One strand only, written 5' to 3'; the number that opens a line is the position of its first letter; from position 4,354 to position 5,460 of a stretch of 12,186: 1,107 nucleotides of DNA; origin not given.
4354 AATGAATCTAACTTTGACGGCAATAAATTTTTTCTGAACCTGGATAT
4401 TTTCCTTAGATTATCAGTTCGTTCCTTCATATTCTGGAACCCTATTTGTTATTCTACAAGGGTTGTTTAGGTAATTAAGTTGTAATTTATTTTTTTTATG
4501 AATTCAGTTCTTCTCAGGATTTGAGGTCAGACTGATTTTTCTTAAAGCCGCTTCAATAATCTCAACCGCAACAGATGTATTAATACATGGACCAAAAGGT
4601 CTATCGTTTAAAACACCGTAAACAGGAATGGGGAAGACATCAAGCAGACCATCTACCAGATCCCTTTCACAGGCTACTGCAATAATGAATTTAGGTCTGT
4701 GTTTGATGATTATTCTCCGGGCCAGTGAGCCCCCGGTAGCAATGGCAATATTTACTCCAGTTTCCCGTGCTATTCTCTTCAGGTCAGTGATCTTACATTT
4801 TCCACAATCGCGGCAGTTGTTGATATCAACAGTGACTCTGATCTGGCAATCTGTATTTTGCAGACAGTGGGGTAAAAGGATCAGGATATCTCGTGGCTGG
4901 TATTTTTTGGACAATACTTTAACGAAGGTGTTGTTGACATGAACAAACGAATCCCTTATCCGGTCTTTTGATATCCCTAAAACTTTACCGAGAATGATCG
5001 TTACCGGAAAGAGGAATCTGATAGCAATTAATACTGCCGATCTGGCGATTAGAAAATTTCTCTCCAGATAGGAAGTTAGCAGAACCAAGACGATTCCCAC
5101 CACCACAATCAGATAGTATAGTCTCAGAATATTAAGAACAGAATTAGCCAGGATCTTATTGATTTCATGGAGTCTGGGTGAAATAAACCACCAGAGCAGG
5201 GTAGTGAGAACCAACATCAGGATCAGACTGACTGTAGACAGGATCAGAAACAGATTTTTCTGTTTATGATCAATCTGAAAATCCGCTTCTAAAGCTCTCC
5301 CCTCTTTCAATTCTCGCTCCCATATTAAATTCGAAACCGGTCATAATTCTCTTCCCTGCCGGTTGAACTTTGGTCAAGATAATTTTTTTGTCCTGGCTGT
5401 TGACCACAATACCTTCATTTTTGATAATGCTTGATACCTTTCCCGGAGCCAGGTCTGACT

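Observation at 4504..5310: Cys-rich DUF116-like membrane protein overlapping and translationally coupled to fmt, as the last gene of a yajC-def-fmt unit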

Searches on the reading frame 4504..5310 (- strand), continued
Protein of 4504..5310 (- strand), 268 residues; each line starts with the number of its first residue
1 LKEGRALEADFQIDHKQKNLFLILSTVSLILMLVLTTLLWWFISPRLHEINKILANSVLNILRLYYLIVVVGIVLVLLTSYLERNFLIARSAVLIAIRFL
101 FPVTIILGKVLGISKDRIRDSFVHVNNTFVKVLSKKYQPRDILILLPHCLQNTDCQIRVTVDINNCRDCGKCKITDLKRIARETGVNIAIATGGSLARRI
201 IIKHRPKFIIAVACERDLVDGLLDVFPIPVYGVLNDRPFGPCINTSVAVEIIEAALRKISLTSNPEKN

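Call 33: search_protein_families(library=pfam, proteins=[L026:5349-5981:+, L026:4742-5356:+, L026:6779-9733:+, L032:4870-5799:+, L032:6730-7749:+, L062:256-1635:+, L062:2477-3769:+, L075:4006-5892:+, L078:4493-5818:+, L078:6753-7439:+], max_evalue=0.00001)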
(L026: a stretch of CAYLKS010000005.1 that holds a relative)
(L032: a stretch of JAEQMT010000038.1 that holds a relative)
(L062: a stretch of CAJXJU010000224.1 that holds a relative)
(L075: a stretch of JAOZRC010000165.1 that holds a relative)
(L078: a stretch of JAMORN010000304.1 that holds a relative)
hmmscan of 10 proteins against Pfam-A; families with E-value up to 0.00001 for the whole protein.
L026:5349-5981:+ (210 aa): 1 family
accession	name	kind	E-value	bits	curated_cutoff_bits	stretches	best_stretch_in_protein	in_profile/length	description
PF13580.11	SIS_2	-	2.7e-10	40.8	27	0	119-162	91-136/138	SIS domain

L026:4742-5356:+ (204 aa): 1 family
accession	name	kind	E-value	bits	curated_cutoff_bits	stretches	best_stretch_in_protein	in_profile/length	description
PF09335.16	VTT_dom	-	1.6e-13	51.6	33.9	1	34-156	2-119/123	VTT domain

L026:6779-9733:+ (984 aa): 3 families
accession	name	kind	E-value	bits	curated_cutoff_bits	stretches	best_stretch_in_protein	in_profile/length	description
PF02769.27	AIRS_C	-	2.5e-35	122.4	23.1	2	435-583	1-151/156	AIR synthase related protein, C-terminal domain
PF18072.6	FGAR-AT_linker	-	7.8e-15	55.6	26.6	1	191-251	1-50/50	Formylglycinamide ribonucleotide amidotransferase linker domain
PF00586.29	AIRS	-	1.3e-10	42.1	24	1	296-418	2-110/112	AIR synthase related protein, N-terminal domain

L032:4870-5799:+ (309 aa): 1 family
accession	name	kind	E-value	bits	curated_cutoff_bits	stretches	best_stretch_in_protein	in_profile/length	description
PF02401.23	LYTB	-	2.9e-99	332.1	24.5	1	3-279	1-266/267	LytB protein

L032:6730-7749:+ (339 aa): 2 families
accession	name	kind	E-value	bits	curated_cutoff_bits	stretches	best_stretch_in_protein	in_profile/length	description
PF11946.13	DUF3463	-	3e-59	199.1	31.3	1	198-329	1-132/134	Domain of unknown function (DUF3463)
PF04055.27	Radical_SAM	-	4.2e-20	73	29.5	1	35-189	4-165/166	Radical SAM superfamily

L062:256-1635:+ (459 aa): 5 families
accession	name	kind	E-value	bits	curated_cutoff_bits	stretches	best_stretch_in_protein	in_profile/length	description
PF00158.32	Sigma54_activat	-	2.6e-73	245.7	20.2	1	135-301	1-167/168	Sigma-54 interaction domain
PF25601.1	AAA_lid_14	-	4.2e-25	87.8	27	1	307-376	1-70/87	AAA+ ATPase lid domain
PF14532.12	Sigma54_activ_2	-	1.1e-19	71.5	25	1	149-306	14-138/138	Sigma-54 interaction domain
PF02954.25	HTH_8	-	4.4e-14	52.4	22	1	411-451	2-42/42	Bacterial regulatory protein, Fis family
PF07728.20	AAA_5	-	2.3e-09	37.8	22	1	159-295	2-138/139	AAA domain (dynein-related subfamily)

L062:2477-3769:+ (430 aa): 2 families
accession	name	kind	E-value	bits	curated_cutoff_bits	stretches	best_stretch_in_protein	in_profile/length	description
PF01189.24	Methyltr_RsmB-F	-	3.7e-33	115.3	27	1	246-406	5-169/199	16S rRNA methyltransferase RsmB/F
PF01029.23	NusB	-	6.7e-24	85.2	23.1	1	6-127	3-133/133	NusB family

L075:4006-5892:+ (628 aa): 4 families
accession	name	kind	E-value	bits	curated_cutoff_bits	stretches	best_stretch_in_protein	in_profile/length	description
PF13292.11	DXP_synthase_N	-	1.6e-119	398.7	21.2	1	4-279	1-274/274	1-deoxy-D-xylulose-5-phosphate synthase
PF02779.29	Transket_pyr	-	2.4e-48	164.5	27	1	317-477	4-172/174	Transketolase, pyrimidine binding domain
PF02780.25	Transketolase_C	-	5.6e-30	104.2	25.9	1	492-613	1-123/124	Transketolase, C-terminal domain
PF00456.26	Transketolase_N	-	1.6e-06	27.8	22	0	26-183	7-192/334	Transketolase, thiamine diphosphate binding domain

L078:4493-5818:+ (441 aa): 1 family
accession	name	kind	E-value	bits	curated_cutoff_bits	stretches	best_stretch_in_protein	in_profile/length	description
PF01964.24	ThiC_Rad_SAM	-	1.9e-181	603.9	25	1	19-428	13-416/420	Radical SAM ThiC family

L078:6753-7439:+ (228 aa): 3 families
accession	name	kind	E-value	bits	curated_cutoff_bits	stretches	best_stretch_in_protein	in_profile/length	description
PF02224.24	Cytidylate_kin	-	1.3e-75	254.2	26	1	10-222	1-209/211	Cytidylate kinase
PF13189.12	Cytidylate_kin2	-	6.5e-09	36.6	28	1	9-185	1-153/176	Cytidylate kinase-like family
PF13207.12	AAA_17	-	4.4e-06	27.5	27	0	14-45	2-33/136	AAA domain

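Call 48: fold_search(model_id=the predicted structure, library=pdb)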
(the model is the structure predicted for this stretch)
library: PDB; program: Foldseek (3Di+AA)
matches with E <= 10: 375; with E <= 0.001: 0
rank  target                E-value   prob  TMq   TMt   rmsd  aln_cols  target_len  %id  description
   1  5uxw_B                3.0e-02  0.80  0.24  0.26  11.1       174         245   14  Crystal Structure of Anti-anti-sigma factor PhyR from Bartonella quintana (released 2018-02-28)
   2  5hx7                  1.5e-01  0.35  0.24  0.24  16.3       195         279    9  Metal ABC transporter from Listeria monocytogenes (released 2016-02-17)
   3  5c8d_E                3.3e-01  0.12  0.15  0.15  12.8       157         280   13  Crystal structure of full-length Thermus thermophilus CarH bound to adenosylcobalamin (dark state) (released 2015-09-30)
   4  5c8a_B                3.5e-01  0.15  0.15  0.19  12.3       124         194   13  Crystal structure of a truncated form of Thermus thermophilus CarH bound to adenosylcobalamin (dark state) (released 2015-09-30)
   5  3nhz_B                4.7e-01  0.25  0.22  0.41   6.3       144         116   14  Structure of N-terminal Domain of MtrA (released 2010-08-11)
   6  8r3r_C                5.5e-01  0.15  0.20  0.10   7.3       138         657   11  Transketolase from Streptococcus pneumoniae in complex with thiamin pyrophosphate (released 2024-05-22)
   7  3m49_B                5.5e-01  0.12  0.20  0.10  14.1       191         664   11  Crystal Structure of Transketolase Complexed with Thiamine Diphosphate from Bacillus anthracis (released 2010-04-07)
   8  3nhz_A                6.2e-01  0.20  0.21  0.40   6.2       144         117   14  Structure of N-terminal Domain of MtrA (released 2010-08-11)
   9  8jbt_B                6.2e-01  0.20  0.26  0.30  14.7       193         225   10  B12-binding domain from Chloracidobacterium thermophilum MerR family protein, anaerobic light state (released 2024-11-13)
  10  9s06_A                6.2e-01  0.08  0.17  0.21  15.3       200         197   13  Dark-state of CBD of TtCarH (TR-SFX, SACLA) (released 2026-01-28)
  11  8gju_L                6.5e-01  0.10  0.21  0.10  23.8       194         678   13  Crystal structure of human methylmalonyl-CoA mutase (MMUT) in complex with methylmalonic acidemia type A protein (MMAA (released 2023-08-09)
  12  3nhz_C                6.9e-01  0.21  0.22  0.41   6.2       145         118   14  Structure of N-terminal Domain of MtrA (released 2010-08-11)
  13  5c8e_C                6.9e-01  0.10  0.17  0.16  12.7       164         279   15  Crystal structure of Thermus thermophilus CarH bound to adenosylcobalamin and a 26-bp DNA segment (released 2015-09-30)
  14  9hvh_B                6.9e-01  0.09  0.15  0.16   9.7       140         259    9  High-efficiency Kemp eliminases by complete computational design (released 2025-06-11)
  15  5c8e_G                7.3e-01  0.08  0.17  0.16  12.9       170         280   13  Crystal structure of Thermus thermophilus CarH bound to adenosylcobalamin and a 26-bp DNA segment (released 2015-09-30)
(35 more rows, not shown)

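Call 49: search_protein_families(library=ncbifam, proteins=[window:4504-5310:-], max_evalue=0.001)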
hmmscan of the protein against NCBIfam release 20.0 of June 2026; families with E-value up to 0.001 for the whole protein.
window:4504-5310:- (268 aa): 0 families

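Call 50: search_protein_families(library=pfam, proteins=[L078:7436-8350:+, L075:3060-3950:+, L075:2193-3044:+, L032:7715-8536:-, L032:8668-10668:+], max_evalue=0.00001)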
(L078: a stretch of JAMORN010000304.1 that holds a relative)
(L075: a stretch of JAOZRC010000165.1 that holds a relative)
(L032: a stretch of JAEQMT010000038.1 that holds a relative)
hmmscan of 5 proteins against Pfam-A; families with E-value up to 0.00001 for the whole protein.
L078:7436-8350:+ (304 aa): 1 family
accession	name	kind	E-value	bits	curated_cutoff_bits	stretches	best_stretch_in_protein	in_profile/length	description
PF02401.23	LYTB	-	2.6e-97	325.7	24.5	1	5-299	1-264/267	LytB protein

L075:3060-3950:+ (296 aa): 1 family
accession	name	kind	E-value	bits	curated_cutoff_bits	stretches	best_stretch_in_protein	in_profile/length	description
PF00348.22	polyprenyl_synt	-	1.5e-60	205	27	1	31-268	3-235/251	Polyprenyl synthetase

L075:2193-3044:+ (283 aa): 1 family
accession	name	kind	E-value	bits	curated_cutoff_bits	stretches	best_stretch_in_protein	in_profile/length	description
PF02401.23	LYTB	-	5.5e-91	305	24.5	1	8-280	1-267/267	LytB protein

L032:7715-8536:- (273 aa): 1 family
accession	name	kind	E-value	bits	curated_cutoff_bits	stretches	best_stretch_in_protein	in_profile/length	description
PF01048.26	PNP_UDP_1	-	2.1e-18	67.1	25.1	1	9-221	3-232/233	Phosphorylase superfamily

L032:8668-10668:+ (666 aa): 4 families
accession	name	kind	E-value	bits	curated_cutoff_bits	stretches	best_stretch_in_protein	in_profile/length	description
PF13243.12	SQHop_cyclase_C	-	4.7e-127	423.8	26.1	1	310-612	1-296/319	Squalene-hopene cyclase C-terminal domain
PF13249.12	SQHop_cyclase_N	-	6.3e-117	390.3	26.2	1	10-293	1-283/291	Squalene-hopene cyclase N-terminal domain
PF07678.20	TED_complement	-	8.5e-11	41.9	22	0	517-596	109-192/312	A-macroglobulin TED domain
PF00432.27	Prenyltrans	-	6.4e-08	32.8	26.5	0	373-540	74-215/304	Prenyltransferase alpha-alpha toroid domain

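Call 53: search_protein_families(library=pfam, proteins=[L073:8836-9906:+, L054:4144-4809:+, L058:6448-7203:+, L057:2155-4563:+, L079:1179-3098:-, L017:246-1130:+, L072:7222-8106:+, L061:10052-10789:+, L064:1708-2697:+, L055:2281-4140:+], max_evalue=0.00001)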
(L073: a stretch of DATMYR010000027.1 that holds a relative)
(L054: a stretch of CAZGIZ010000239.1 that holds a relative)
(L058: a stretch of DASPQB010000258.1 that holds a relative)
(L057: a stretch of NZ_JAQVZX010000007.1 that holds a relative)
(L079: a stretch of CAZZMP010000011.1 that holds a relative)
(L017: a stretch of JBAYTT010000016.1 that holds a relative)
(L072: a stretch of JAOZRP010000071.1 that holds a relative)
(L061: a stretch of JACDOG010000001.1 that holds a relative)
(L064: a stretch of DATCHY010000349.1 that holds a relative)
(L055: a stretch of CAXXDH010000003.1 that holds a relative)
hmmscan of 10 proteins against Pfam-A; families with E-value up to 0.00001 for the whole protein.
L073:8836-9906:+ (356 aa): 2 families
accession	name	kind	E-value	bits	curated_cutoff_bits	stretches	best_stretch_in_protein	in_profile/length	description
PF21016.3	RlmN_N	-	1.4e-17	63.6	24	1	4-62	1-59/60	Ribosomal RNA large subunit methyltransferase N-terminal domain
PF04055.27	Radical_SAM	-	1.1e-16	61.9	29.5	1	110-279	1-158/166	Radical SAM superfamily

L054:4144-4809:+ (221 aa): 1 family
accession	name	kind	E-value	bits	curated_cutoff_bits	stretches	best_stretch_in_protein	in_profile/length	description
PF00834.25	Ribul_P_3_epim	-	1.6e-87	292.5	21.1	1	3-200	1-198/198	Ribulose-phosphate 3 epimerase family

L058:6448-7203:+ (251 aa): 1 family
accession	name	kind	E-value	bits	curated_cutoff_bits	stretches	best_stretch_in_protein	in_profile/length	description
PF03793.24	PASTA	-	2.9e-34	117.3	23.2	3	48-111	1-64/64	PASTA domain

L057:2155-4563:+ (802 aa): 6 families
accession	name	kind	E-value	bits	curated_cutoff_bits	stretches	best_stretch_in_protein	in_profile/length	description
PF17764.6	PriA_3primeBD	-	5.5e-23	81.1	22.7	1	5-108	1-96/96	3'DNA-binding domain (3'BD)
PF18074.6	PriA_C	-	2.2e-19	70.5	26.9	1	704-798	1-95/95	Primosomal protein N C-terminal domain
PF00270.35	DEAD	-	1.3e-18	67.7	26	1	278-433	8-164/167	DEAD/DEAH box helicase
PF04851.21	ResIII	-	1.4e-12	48.3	22.5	1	265-429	2-163/164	Type III restriction enzyme, res subunit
PF00271.37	Helicase_C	-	9.6e-12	45.6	23.5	1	568-659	30-108/110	Helicase conserved C-terminal domain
PF18319.7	Zn_ribbon_PriA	-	7.6e-08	32.6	26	1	517-541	1-25/27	PriA DNA helicase Cys-rich region (CRR) domain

L079:1179-3098:- (639 aa): 27 families (the best 25 are shown)
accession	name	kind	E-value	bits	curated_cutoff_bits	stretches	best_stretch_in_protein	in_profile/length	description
PF13414.12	TPR_11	-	6.5e-75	247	26.8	5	280-321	1-42/42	TPR repeat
PF07719.23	TPR_2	-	1.8e-59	193.4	27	2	545-577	1-33/34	Tetratricopeptide repeat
PF14559.12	TPR_19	-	2.3e-53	178.8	25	4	525-577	5-57/68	Tetratricopeptide repeat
PF13181.12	TPR_8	-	5.4e-53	173.1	25.7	1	514-544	4-34/34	Tetratricopeptide repeat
PF13432.12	TPR_16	-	1.2e-52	176.3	32.7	5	379-443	1-65/65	Tetratricopeptide repeat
PF00515.34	TPR_1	-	7.5e-51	168.4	27.8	2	341-374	1-34/34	Tetratricopeptide repeat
PF13431.12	TPR_17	-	4.6e-47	154.8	24.4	0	533-566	1-34/34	Tetratricopeptide repeat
PF13428.12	TPR_14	-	5.8e-47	153.7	23.5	0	278-315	6-43/44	Tetratricopeptide repeat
PF13176.12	TPR_7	-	8.6e-32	106.9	27.9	0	449-478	5-34/36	Tetratricopeptide repeat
PF13424.12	TPR_12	-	2.5e-31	108.1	30.1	1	515-574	7-74/77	Tetratricopeptide repeat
PF13174.12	TPR_6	-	8.4e-23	79.9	26.3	0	342-372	1-31/33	Tetratricopeptide repeat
PF24575.1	TPR_Slam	-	8.7e-23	81.2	35.2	0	384-430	56-102/104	Surface lipoprotein assembly modifier, N-terminal TPR repeats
PF23914.1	TPR_CcmH_CycH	-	6.4e-21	75.3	42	0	346-443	55-155/158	Cytochrome c-type biogenesis protein H TPR domain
PF12895.13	ANAPC3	-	8.5e-21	74.5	27.2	0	193-254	15-76/82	Anaphase-promoting complex, cyclosome, subunit 3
PF13371.12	TPR_9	-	3.2e-20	72.4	35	0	521-577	5-61/73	Tetratricopeptide repeat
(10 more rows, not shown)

L017:246-1130:+ (294 aa): 2 families
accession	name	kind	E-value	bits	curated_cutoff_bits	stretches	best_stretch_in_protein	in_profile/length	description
PF08668.18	HDOD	-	1e-57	195.3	22.9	1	27-218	1-195/196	HDOD domain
PF01966.28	HD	-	9.2e-09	36.1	22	1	119-222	2-91/116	HD domain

L072:7222-8106:+ (294 aa): 5 families
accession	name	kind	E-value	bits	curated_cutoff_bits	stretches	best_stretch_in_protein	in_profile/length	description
PF13145.12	Rotamase_2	-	1.6e-18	68.1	27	1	130-252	1-120/121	PPIC-type PPIASE domain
PF00639.27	Rotamase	-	1.2e-11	45.8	21.7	1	164-238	21-96/97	PPIC-type PPIASE domain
PF13624.11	SurA_N_3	-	2e-08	34.7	27.2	1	24-117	24-118/162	SurA-like N-terminal domain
PF13616.12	Rotamase_3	-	1.9e-06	28.9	22.5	1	162-238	37-113/116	PPIC-type PPIASE domain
PF13623.11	SurA_N_2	-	3.5e-06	27.4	28.5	1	33-118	32-121/145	SurA-like N-terminal domain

L061:10052-10789:+ (245 aa): 3 families
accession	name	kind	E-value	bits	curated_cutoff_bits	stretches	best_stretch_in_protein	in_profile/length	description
PF13672.11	PP2C_2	-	2.4e-18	66.9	24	1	22-206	10-182/209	Protein phosphatase 2C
PF00481.26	PP2C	-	1.3e-17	64.7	20.3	1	34-141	34-141/255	Protein phosphatase 2C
PF07228.17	SpoIIE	-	2.8e-09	37.7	25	1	39-243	9-190/192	Stage II sporulation protein E (SpoIIE)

L064:1708-2697:+ (329 aa): 0 families

L055:2281-4140:+ (619 aa): 3 families
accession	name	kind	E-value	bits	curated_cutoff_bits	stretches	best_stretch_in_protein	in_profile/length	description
PF00152.25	tRNA-synt_2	-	2.1e-126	421.6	25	1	142-575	2-308/308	tRNA synthetases class II (D, K and N)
PF02938.19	GAD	-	4.3e-26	91.4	23.4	1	334-422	7-95/95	GAD domain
PF01336.31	tRNA_anti-codon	-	2.2e-16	60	27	1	39-124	1-75/75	OB-fold nucleic acid binding domain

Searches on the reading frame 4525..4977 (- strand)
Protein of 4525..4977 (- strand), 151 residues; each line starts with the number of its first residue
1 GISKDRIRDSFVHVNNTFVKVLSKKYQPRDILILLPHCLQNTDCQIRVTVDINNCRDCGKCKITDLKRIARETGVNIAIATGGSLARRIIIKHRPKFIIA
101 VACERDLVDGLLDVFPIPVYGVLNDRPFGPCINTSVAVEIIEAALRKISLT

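Call 64: search_solved_structures(query=A4, max_evalue=10, show_alignments=3)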
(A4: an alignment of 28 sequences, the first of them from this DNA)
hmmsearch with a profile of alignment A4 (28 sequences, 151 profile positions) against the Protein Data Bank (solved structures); distinct sequences matched with E-value up to 10: 7.
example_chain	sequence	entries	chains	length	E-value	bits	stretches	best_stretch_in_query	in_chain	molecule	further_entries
9tzw_A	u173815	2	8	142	0.65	12.9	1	28-62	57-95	NAD(+) hydrolase SARM1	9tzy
9mw1_B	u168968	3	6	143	0.66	12.9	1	28-62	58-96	NAD(+) hydrolase SARM1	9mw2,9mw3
10rb_A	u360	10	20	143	0.66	12.9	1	28-62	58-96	NAD(+) hydrolase SARM1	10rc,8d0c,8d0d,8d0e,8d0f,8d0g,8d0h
10ra_A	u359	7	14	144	0.67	12.9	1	28-62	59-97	Sterile alpha and TIR motif-containing protein 1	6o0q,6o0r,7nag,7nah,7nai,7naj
6o0u_A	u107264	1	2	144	0.67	12.9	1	28-62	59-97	Sterile alpha and TIR motif-containing protein 1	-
6o0v_A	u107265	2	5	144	0.68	12.8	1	28-62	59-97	Sterile alpha and TIR motif-containing protein 1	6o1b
9hq0_A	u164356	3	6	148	0.71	12.8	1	28-62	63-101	NAD(+) hydrolase SARM1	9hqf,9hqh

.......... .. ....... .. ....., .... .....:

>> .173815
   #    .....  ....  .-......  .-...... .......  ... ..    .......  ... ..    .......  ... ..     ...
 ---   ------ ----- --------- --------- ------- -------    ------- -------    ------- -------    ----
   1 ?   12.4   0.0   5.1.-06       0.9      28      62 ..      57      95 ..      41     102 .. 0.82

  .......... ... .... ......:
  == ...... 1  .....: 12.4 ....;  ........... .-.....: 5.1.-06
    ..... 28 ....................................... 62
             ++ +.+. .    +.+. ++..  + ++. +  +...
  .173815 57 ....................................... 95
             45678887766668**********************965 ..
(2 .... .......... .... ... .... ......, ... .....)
